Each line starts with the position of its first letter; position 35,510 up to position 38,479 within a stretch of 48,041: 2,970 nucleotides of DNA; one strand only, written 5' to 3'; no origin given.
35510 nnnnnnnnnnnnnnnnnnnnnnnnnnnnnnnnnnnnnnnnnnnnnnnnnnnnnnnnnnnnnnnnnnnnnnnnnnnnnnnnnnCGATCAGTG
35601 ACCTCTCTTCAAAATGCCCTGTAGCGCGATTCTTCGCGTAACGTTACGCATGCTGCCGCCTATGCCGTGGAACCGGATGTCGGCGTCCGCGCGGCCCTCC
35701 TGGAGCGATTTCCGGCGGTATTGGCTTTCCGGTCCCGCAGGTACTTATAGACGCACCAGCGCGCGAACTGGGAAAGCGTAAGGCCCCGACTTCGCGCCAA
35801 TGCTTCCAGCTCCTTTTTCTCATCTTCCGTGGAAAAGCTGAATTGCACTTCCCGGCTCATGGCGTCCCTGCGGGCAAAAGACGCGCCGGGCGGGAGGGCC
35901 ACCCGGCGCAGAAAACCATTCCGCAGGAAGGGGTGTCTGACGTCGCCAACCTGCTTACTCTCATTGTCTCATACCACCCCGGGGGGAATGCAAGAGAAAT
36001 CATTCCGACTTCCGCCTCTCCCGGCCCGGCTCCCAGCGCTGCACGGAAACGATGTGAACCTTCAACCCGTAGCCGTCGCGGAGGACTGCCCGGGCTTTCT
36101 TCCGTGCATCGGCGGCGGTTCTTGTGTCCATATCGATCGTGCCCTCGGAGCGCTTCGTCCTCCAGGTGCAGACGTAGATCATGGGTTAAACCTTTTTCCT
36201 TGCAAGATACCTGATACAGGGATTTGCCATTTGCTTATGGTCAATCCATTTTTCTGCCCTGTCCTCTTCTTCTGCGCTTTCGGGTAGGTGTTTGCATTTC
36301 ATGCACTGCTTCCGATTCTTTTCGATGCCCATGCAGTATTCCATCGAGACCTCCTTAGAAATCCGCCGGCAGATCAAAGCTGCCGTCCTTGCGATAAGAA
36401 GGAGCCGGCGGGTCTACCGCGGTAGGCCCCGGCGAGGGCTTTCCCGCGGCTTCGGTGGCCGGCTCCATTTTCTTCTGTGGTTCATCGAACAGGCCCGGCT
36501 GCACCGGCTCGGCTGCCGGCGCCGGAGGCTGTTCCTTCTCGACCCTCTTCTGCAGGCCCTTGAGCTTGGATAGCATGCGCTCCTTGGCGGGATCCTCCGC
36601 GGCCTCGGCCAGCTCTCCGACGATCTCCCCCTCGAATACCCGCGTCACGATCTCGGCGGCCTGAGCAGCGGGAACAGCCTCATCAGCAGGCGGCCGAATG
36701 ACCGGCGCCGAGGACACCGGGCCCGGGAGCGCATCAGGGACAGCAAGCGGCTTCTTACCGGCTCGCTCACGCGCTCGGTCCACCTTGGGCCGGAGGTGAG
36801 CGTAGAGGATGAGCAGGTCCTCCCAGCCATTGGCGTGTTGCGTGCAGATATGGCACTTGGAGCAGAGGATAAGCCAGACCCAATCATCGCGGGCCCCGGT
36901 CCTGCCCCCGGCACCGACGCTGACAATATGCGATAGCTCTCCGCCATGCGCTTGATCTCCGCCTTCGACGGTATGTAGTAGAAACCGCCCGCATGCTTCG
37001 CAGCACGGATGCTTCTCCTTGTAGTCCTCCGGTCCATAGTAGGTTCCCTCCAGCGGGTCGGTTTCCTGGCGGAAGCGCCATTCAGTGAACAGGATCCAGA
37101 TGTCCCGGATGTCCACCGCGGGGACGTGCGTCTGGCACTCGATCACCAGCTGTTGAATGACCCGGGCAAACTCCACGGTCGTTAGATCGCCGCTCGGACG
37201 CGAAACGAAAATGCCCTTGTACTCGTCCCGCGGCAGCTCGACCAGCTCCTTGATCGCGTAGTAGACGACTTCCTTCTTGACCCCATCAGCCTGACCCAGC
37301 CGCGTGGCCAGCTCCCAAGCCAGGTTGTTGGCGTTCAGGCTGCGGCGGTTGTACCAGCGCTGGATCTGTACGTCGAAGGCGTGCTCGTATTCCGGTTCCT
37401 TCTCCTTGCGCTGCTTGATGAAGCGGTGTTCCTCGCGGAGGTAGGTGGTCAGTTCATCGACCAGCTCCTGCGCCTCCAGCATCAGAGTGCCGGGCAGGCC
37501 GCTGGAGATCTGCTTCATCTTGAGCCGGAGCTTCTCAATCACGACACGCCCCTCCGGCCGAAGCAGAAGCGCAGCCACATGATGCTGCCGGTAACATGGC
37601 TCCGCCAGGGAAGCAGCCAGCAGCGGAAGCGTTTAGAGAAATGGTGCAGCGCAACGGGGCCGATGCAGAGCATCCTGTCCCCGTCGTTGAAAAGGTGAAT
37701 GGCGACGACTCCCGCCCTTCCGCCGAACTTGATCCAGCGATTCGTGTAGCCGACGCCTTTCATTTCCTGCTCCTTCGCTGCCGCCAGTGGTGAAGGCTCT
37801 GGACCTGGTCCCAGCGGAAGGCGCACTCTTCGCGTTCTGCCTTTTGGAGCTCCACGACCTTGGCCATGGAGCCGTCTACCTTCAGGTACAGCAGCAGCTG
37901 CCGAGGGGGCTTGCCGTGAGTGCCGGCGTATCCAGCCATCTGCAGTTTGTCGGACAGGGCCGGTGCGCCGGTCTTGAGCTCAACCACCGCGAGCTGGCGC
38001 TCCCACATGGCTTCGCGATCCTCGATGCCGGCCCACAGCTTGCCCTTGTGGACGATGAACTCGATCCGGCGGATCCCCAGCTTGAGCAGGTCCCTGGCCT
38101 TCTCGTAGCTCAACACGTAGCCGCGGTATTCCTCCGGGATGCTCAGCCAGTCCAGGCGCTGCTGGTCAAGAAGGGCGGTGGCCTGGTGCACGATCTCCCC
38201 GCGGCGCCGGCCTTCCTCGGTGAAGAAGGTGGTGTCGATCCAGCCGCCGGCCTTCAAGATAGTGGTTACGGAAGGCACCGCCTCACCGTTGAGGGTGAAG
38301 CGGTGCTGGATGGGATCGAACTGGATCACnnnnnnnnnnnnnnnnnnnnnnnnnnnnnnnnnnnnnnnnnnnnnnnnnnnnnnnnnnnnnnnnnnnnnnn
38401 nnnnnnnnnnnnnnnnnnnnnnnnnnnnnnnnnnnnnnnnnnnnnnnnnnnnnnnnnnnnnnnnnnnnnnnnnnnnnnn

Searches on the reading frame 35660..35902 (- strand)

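Call 57: search_protein_families(library=pfam, proteins=[window:35660-35902:-], max_evalue=0.01)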
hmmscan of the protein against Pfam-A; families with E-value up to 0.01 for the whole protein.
window:35660-35902:- (80 aa): 1 family
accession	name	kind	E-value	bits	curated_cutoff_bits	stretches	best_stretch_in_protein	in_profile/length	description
PF21983.2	NikA-like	-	0.00078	20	27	1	25-53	12-40/72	Mobilization protein NikA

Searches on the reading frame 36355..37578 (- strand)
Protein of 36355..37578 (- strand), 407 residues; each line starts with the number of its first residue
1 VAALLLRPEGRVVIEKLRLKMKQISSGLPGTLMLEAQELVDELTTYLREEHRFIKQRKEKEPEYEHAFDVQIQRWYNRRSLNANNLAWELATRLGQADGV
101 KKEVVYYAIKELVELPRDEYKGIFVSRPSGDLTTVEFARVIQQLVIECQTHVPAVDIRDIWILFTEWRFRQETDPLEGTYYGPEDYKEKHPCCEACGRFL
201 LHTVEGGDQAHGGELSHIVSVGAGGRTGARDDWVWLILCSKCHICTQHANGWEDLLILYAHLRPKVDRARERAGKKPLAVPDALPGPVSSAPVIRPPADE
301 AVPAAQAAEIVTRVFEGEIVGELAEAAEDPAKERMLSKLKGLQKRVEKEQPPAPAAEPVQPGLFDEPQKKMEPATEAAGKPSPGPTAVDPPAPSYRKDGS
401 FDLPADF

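Call 12: search_protein_families(library=phrogs, proteins=[window:36355-37578:-], max_evalue=0.01)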
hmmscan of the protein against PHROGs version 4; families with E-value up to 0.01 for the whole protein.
window:36355-37578:- (407 aa): 1 family
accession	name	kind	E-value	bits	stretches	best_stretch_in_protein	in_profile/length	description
phrog_72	-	DNA, RNA and nucleotide metabolism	0.0011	20.1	1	52-149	25-136/161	NinB/ Orf homologous recombination mediator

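Call 93: search_protein_families(library=pfam, proteins=[window:36355-37578:-], max_evalue=0.01)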
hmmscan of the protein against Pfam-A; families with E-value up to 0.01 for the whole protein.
window:36355-37578:- (407 aa): 0 families

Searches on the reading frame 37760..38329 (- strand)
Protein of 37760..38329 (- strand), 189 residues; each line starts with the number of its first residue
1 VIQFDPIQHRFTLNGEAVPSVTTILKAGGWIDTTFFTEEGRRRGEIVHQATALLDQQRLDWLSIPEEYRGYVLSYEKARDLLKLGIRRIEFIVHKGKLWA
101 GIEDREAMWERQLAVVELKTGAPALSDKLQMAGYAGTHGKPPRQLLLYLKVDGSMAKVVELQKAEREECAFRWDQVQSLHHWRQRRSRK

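Call 12: search_protein_families(library=phrogs, proteins=[window:37760-38329:-], max_evalue=0.01)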
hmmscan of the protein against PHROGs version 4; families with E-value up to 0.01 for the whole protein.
window:37760-38329:- (189 aa): 2 families
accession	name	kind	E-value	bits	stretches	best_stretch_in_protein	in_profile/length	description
phrog_466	-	DNA, RNA and nucleotide metabolism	1.2e-06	29.1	1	38-136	209-316/446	exonuclease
phrog_298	-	DNA, RNA and nucleotide metabolism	1.4e-05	25.6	1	14-135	62-208/293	exonuclease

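Call 93: search_protein_families(library=pfam, proteins=[window:37760-38329:-], max_evalue=0.01)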
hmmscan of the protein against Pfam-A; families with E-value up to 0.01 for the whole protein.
window:37760-38329:- (189 aa): 0 families
